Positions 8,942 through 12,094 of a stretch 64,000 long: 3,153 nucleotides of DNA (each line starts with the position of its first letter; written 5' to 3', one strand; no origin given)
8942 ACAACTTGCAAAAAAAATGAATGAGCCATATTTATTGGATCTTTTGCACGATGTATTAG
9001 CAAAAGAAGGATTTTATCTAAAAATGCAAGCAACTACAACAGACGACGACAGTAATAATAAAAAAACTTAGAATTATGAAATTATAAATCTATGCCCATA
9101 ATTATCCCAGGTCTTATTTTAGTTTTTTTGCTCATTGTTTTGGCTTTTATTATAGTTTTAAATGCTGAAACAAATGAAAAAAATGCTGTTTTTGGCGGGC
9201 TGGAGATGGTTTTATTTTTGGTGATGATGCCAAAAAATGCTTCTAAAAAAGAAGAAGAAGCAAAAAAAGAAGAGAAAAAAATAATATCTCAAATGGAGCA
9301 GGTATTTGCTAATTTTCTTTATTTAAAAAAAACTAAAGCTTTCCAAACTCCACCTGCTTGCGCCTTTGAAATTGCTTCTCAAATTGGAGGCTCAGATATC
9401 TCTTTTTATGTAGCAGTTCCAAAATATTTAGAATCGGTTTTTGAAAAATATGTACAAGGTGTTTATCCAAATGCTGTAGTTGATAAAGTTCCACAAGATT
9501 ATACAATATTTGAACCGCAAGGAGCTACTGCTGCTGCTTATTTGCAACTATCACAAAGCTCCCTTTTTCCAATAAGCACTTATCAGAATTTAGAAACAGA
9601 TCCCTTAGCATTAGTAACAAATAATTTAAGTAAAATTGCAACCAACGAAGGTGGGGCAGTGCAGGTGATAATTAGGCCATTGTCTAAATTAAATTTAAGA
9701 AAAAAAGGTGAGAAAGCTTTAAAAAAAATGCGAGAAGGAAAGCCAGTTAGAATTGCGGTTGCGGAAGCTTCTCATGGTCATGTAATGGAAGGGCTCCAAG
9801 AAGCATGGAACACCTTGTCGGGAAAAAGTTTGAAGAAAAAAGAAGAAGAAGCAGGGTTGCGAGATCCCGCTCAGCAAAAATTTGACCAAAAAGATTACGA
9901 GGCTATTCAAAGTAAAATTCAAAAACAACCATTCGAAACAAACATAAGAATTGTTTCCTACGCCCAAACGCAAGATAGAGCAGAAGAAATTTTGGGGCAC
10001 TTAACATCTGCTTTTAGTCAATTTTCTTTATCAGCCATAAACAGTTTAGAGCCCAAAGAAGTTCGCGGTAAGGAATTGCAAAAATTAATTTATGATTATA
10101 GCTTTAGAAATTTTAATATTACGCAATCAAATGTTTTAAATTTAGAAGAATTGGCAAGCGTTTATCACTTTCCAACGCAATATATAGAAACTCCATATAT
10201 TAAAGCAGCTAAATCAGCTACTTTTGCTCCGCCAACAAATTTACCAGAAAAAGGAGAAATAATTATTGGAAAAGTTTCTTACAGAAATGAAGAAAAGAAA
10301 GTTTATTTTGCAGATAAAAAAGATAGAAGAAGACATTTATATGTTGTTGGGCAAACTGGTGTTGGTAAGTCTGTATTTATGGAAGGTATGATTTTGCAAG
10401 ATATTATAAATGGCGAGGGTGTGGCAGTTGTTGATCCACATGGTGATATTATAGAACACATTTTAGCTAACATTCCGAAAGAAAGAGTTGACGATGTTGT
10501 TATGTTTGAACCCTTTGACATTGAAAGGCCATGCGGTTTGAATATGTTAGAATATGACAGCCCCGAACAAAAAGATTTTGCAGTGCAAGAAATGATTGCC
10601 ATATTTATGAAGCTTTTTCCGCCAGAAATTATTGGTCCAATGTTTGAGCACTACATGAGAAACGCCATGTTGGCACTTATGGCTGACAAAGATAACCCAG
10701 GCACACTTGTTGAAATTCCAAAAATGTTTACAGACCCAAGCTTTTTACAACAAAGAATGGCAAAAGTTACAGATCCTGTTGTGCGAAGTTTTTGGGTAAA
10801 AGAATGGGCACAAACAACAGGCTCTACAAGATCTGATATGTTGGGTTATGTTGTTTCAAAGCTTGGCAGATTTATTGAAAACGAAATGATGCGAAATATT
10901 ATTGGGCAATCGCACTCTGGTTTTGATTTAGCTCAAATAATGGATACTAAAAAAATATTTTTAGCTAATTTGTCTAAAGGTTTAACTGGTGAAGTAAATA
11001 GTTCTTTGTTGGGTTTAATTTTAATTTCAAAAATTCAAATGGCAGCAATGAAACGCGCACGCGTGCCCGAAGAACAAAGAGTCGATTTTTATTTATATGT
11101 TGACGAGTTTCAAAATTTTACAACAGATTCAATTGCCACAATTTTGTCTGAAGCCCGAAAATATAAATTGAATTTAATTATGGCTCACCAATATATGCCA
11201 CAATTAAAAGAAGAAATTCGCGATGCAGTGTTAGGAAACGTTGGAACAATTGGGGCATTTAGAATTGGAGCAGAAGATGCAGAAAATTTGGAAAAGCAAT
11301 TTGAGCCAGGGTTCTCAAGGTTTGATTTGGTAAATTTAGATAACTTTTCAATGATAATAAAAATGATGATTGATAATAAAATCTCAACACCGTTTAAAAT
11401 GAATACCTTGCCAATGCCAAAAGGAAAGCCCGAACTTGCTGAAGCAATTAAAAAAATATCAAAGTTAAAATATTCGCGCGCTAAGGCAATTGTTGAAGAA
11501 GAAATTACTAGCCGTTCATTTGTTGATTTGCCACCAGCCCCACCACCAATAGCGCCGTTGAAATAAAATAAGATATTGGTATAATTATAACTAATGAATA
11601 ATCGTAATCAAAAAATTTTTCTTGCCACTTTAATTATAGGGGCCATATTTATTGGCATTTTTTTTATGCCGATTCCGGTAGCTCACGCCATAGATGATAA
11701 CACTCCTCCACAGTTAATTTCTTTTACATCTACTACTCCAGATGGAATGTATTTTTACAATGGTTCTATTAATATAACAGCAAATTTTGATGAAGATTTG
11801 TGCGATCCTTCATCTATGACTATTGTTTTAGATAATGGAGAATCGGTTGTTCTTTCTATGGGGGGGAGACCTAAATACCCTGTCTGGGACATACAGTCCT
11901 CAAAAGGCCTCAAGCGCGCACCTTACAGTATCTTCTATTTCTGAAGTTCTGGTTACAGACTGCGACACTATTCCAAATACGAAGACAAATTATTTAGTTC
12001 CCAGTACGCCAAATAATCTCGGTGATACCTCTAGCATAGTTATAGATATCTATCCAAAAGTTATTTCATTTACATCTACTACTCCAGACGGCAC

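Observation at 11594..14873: G7 homopolymer separates the signal peptide from the body of a ~1,090-aa surface protein (phase-variation candidate or assembly error)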

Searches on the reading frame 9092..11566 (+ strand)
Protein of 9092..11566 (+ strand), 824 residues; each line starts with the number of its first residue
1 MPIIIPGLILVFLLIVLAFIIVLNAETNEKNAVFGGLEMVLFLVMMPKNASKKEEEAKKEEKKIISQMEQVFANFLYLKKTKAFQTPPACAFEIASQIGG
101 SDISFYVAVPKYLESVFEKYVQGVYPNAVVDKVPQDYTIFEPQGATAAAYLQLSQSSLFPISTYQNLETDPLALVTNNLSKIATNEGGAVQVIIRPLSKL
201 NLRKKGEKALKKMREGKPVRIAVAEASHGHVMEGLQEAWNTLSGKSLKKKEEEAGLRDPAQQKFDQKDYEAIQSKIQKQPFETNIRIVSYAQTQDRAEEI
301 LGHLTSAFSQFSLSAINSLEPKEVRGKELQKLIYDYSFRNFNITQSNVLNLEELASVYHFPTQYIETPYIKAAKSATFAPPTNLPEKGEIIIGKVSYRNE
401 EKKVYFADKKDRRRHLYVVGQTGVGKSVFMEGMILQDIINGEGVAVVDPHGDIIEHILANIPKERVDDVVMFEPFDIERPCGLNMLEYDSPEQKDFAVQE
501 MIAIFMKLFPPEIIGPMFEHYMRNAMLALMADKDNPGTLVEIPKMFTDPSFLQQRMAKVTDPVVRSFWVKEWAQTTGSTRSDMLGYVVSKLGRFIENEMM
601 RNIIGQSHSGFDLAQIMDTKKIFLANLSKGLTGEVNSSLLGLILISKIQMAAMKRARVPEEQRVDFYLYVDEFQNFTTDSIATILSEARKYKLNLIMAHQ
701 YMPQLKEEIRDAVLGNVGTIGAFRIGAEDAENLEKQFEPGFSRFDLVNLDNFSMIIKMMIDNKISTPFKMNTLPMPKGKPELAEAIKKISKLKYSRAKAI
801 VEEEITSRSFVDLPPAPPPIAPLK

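Call 8: find_encoding_contigs(protein=window:9092-11566:+, flank=10000, max_places=10)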
Protein window:9092-11566:+ (824 aa): 10 contigs read that carry it; 3 places shown.
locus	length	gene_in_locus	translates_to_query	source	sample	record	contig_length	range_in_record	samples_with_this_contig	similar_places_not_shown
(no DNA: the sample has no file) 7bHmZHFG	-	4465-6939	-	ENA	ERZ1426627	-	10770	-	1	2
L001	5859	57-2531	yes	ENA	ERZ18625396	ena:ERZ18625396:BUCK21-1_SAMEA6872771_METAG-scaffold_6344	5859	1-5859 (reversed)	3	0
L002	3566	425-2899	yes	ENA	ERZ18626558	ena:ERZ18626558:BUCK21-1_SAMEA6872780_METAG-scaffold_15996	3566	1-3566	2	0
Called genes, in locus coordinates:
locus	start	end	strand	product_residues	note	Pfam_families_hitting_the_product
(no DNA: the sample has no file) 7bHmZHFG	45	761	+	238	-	PF02463:SMC_N (weak), PF00005:ABC_tran, PF03266:NTPase_1 (faint), PF13304:AAA_21 (faint)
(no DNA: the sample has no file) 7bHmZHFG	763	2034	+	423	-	PF12704:MacB_PCD, PF02687:FtsX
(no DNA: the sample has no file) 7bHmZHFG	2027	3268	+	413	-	PF12704:MacB_PCD, PF02687:FtsX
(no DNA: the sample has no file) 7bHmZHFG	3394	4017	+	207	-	-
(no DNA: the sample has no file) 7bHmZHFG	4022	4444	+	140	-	-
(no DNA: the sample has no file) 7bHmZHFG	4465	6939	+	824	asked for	PF26449:DUF8128, PF02534:T4SS-DNA_transf, PF01935:DUF87 (weak), PF10412:TrwB_AAD_bind (faint)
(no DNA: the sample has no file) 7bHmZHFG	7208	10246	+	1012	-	PF13753:SWM_repeat, PF08309:LVIVD (faint), PF01471:PG_binding_1 (weak)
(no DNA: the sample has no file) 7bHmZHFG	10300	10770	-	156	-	?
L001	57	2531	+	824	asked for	PF26449:DUF8128, PF02534:T4SS-DNA_transf, PF01935:DUF87 (weak), PF10412:TrwB_AAD_bind (faint)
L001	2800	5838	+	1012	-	PF13753:SWM_repeat, PF08309:LVIVD (faint), PF01471:PG_binding_1 (weak)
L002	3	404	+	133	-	?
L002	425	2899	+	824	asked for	PF26449:DUF8128, PF02534:T4SS-DNA_transf, PF01935:DUF87 (weak), PF10412:TrwB_AAD_bind (faint)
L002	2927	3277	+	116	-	-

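Call 28: find_related_loci(query=window:9092-11566:+, collection=genome_contigs, flank=10000)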
Query window:9092-11566:+ (824 aa) in genome_contigs; peptide patterns used: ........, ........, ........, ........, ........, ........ (x = any residue, [..] = any of these).
599 stretches matched a pattern (row limit reached: there are more); 130 encode a relative of the query (tblastn E <= 1e-3); the best 80 are kept; 80 distinct loci.
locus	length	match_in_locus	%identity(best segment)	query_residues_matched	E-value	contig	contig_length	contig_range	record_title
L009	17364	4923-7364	84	1-815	0e+0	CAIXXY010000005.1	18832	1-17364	Candidatus Staskawiczbacteria bacterium isolate AlinenSediments_bin-5022 genome assembly, contig: bin-5022:05/66, whole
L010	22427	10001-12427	83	1-810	0e+0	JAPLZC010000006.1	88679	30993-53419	MAG: Candidatus Staskawiczbacteria bacterium isolate LacPavin_0818_WC45_MAG_38_24 LacPavin_0818_WC45_scaffold_837207, wh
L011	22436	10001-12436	84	1-813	0e+0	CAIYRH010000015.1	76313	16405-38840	Candidatus Staskawiczbacteria bacterium isolate AlinenLipids_bin-9095 genome assembly, contig: bin-9095:15/18, whole gen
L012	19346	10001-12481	81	1-824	0e+0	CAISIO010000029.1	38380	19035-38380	MAG: Candidatus Staskawiczbacteria bacterium isolate MJ-time_bin-6037 genome assembly, contig: bin-6037:29/45, whole gen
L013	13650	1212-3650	80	1-810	0e+0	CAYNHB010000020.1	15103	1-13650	MAG TPA_asm: uncultured Candidatus Saccharibacteria bacterium isolate SRP178699_co2_133 genome assembly, contig: NODE_32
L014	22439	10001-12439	79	1-812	0e+0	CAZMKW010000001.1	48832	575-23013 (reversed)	MAG TPA_asm: uncultured Candidatus Saccharibacteria bacterium isolate SRP178699_co1_461 genome assembly, contig: NODE_63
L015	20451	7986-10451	80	1-819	0e+0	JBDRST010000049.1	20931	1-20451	MAG: bacterium isolate MEGAHIT-group-3.28 k141_494974, whole genome shotgun sequence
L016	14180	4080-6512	77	1-814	0e+0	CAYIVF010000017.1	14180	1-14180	MAG TPA_asm: uncultured Candidatus Saccharibacteria bacterium isolate ERP119705_co5_43 genome assembly, contig: NODE_534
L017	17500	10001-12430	76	1-813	0e+0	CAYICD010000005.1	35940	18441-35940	MAG TPA_asm: uncultured Candidatus Saccharibacteria bacterium isolate ERP119705_co18_662 genome assembly, contig: NODE_1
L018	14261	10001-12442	82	1-813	0e+0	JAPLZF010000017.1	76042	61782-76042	MAG: Candidatus Staskawiczbacteria bacterium isolate LacPavin_0920_WC90_MAG_38_16 LacPavin_0920_WC90_scaffold_184412, wh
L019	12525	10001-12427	74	1-812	0e+0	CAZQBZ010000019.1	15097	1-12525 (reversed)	MAG TPA_asm: uncultured Candidatus Saccharibacteria bacterium isolate SRP167436_co1_222 genome assembly, contig: NODE_64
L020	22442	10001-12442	73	3-822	0e+0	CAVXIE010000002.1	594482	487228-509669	MAG: Candidatus Staskawiczbacteria bacterium isolate MFD03044.bin.2.105 genome assembly, contig: contig_30693, whole gen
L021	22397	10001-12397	73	18-822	0e+0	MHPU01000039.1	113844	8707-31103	MAG: Candidatus Staskawiczbacteria bacterium RIFOXYD1_FULL_32_13 rifoxyd1_full_scaffold_71, whole genome shotgun sequenc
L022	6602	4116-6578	70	1-823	0e+0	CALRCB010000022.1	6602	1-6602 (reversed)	MAG: Candidatus Staskawiczbacteria bacterium isolate Baikal-1350m-357 genome assembly, contig: Baikal-1350m-c39572, whol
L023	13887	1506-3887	72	18-811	0e+0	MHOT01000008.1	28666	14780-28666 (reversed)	MAG: Candidatus Staskawiczbacteria bacterium RIFCSPHIGHO2_02_FULL_42_22 rifcsphigho2_02_scaffold_2248, whole genome shot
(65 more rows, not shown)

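Call 34: search_protein_families(library=pfam, proteins=[window:9092-11566:+], max_evalue=0.01)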
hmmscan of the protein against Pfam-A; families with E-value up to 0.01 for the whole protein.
window:9092-11566:+ (824 aa): 6 families
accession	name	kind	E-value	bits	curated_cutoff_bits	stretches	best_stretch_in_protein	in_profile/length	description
PF02534.20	T4SS-DNA_transf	-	5.4e-11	42.5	20.1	1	384-708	13-347/468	Type IV secretory system Conjugative DNA transfer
PF01935.23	DUF87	-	4.3e-07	30.7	23.2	1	392-452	3-63/220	Helicase HerA, central domain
PF10412.15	TrwB_AAD_bind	-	9.3e-06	25.2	20.5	1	410-480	12-76/387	Type IV secretion-system coupling protein DNA-binding domain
PF12696.13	TraG-D_C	-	0.00013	22.3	22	1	667-724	3-65/126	TraM recognition site of TraD and TraG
PF13401.12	AAA_22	-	0.0034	18.1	27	0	412-436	4-28/130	AAA domain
PF01580.24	FtsK_SpoIIIE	-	0.0041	17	24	1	402-435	28-61/221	FtsK/SpoIIIE family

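Call 58: find_homologous_proteins(query=window:9092-11566:+, max_evalue=1e-100)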
Query window:9092-11566:+ (824 aa): 3076 proteins with E <= 1e-100 among 8000 candidates; the best 120 are listed.
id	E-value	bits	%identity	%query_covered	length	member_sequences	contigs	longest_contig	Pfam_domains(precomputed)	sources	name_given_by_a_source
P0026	0.0e+0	1826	100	100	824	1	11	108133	PF26449.1,PF10412.16,PF01935.24,PF02534.21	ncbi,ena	-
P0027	0.0e+0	1597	87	99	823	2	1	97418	PF26449.1,PF10412.16,PF01935.24,PF02534.21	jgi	jgi:hypothetical protein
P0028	0.0e+0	1578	85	98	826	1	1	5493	PF26449.1,PF10412.16,PF01935.24,PF02534.21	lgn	-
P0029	0.0e+0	1574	85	99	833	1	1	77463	PF26449.1,PF10412.16,PF01935.24,PF02534.21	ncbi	-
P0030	0.0e+0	1572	85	99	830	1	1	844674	PF26449.1,PF10412.16,PF01935.24,PF02534.21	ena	-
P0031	0.0e+0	1567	84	99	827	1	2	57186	PF26449.1,PF10412.16,PF01935.24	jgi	jgi:hypothetical protein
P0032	0.0e+0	1563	84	99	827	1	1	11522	PF26449.1,PF10412.16,PF01935.24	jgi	jgi:hypothetical protein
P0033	0.0e+0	1558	85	99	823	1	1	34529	PF26449.1,PF10412.16,PF01935.24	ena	-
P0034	0.0e+0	1557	84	99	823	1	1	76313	PF26449.1,PF10412.16,PF01935.24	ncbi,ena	-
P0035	0.0e+0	1551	84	99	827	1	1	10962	PF26449.1,PF10412.16,PF01935.24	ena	-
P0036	0.0e+0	1538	84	99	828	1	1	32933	PF26449.1,PF10412.16,PF01935.24,PF02534.21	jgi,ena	-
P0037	0.0e+0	1537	83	99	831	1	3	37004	PF26449.1,PF10412.16,PF01935.24,PF02534.21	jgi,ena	-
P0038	0.0e+0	1537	83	100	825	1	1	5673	PF26449.1,PF10412.16,PF01935.24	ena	-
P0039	0.0e+0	1536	84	99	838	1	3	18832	PF26449.1,PF10412.16,PF01935.24,PF02534.21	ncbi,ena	-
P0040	0.0e+0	1534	83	99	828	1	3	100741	PF26449.1,PF10412.16,PF01935.24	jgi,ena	-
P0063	0.0e+0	1511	81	100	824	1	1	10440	PF26449.1,PF10412.16,PF01935.24,PF02534.21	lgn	-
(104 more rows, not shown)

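Call 60: find_encoding_contigs(protein=P0027, flank=8000, max_places=2)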
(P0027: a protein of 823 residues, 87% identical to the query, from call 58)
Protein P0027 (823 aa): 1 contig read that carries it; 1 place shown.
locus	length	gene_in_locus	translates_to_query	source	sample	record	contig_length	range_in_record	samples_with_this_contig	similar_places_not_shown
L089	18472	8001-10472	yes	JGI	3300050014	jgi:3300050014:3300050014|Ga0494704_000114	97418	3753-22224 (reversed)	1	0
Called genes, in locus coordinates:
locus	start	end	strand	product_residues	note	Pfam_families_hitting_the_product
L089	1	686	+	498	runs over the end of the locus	PF01259:SAICAR_synt, PF00731:AIRC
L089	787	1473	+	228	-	PF12705:PDDEXK_1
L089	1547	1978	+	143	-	PF22381:Staph_reg_Sar_Rot (weak), PF01047:MarR, PF12802:MarR_2, PF13412:HTH_24 (faint)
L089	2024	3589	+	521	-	PF25919:BSH_CusB (faint), PF00364:Biotin_lipoyl (faint), PF25917:BSH_RND, PF25973:BSH_CzcB (weak), PF25984:BSH_YknX (weak), PF25975:CzcB_C (faint), PF25989:YknX_C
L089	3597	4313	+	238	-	PF02463:SMC_N (faint), PF00005:ABC_tran, PF13304:AAA_21 (faint)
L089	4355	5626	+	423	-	PF12704:MacB_PCD, PF02687:FtsX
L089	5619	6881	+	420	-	PF12704:MacB_PCD, PF02687:FtsX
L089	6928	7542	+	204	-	-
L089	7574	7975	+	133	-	-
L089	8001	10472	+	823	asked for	PF26449:DUF8128, PF02534:T4SS-DNA_transf, PF01935:DUF87 (weak), PF10412:TrwB_AAD_bind (faint)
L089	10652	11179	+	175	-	-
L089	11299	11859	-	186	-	PF08207:EFP_N, PF01132:EFP (weak), PF09285:Elong-fact-P_C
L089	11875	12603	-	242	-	PF14716:HHH_8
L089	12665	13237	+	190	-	PF02834:LigT_PEase, PF13563:2_5_RNA_ligase2, PF02834:LigT_PEase (weak)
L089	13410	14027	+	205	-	-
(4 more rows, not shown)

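Call 62: find_encoding_contigs(protein=P0063, flank=8000, max_places=3)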
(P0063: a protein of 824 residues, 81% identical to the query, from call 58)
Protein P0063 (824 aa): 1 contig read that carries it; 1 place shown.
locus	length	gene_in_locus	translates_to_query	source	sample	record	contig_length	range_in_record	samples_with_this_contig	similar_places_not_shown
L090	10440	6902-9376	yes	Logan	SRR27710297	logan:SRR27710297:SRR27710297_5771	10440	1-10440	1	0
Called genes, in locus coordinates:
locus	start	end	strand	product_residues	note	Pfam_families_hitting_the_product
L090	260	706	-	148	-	-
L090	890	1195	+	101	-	-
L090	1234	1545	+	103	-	-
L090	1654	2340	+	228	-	PF12705:PDDEXK_1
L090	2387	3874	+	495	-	PF25973:BSH_CzcB (faint), PF00364:Biotin_lipoyl (faint), PF25954:Beta-barrel_RND_2 (faint), PF25990:Beta-barrel_YknX (weak), PF25975:CzcB_C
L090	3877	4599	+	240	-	PF00005:ABC_tran, PF02463:SMC_N (faint), PF13304:AAA_21 (faint)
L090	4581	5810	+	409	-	PF12704:MacB_PCD, PF02687:FtsX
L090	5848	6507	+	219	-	-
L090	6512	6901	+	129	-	-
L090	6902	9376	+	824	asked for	PF26449:DUF8128, PF02534:T4SS-DNA_transf, PF01935:DUF87, PF10412:TrwB_AAD_bind (weak)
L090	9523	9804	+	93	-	PF07963:N_methyl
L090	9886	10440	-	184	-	?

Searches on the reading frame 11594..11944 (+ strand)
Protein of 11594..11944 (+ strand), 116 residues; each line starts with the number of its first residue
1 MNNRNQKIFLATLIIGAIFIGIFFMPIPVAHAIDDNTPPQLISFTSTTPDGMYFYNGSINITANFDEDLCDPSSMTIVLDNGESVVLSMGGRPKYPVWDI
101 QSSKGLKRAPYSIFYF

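Call 11: find_encoding_contigs(protein=window:11594-11944:+, flank=3000, max_places=10)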
Protein window:11594-11944:+ (116 aa): 2 contigs read that carry it; 2 places shown.
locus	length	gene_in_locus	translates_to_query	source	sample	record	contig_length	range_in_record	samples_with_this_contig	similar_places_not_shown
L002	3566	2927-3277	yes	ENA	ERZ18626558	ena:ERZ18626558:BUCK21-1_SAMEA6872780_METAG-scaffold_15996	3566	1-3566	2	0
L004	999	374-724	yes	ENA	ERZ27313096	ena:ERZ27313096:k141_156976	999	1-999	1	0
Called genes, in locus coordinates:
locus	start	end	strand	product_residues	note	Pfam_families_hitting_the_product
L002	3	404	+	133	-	?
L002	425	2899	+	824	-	PF26449:DUF8128, PF02534:T4SS-DNA_transf, PF01935:DUF87 (weak), PF10412:TrwB_AAD_bind (faint)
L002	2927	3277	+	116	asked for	-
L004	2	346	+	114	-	?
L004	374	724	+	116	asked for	-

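Call 18: list_cluster_members(proteins=[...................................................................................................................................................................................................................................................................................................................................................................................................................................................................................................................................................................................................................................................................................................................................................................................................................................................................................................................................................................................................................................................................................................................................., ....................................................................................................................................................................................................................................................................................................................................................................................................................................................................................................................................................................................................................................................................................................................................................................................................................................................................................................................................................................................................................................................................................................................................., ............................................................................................, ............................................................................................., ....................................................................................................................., window:11594-11941:+, P0001])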
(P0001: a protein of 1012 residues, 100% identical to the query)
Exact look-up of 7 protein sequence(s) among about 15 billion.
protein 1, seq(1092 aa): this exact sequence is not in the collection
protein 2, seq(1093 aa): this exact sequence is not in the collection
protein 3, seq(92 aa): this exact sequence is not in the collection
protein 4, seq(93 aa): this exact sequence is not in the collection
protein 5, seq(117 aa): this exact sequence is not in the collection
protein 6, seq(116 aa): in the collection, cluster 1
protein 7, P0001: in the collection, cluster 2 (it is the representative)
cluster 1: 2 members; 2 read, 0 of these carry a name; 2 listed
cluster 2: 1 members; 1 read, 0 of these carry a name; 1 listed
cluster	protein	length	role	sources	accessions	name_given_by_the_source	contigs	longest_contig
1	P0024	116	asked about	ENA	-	-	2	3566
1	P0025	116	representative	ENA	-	-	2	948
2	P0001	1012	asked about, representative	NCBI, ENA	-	-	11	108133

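Call 22: find_encoding_contigs(protein=P0025, flank=5000, max_places=10)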
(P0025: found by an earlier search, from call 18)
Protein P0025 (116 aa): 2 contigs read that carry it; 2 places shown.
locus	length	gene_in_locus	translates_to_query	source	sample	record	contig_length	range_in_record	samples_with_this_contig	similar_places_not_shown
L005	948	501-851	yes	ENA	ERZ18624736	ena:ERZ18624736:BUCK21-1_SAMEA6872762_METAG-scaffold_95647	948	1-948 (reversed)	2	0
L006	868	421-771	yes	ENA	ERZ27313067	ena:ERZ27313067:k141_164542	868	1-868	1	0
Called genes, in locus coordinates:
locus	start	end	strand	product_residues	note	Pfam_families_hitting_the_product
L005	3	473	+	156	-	?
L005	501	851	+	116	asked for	-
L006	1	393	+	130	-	?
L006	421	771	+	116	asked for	-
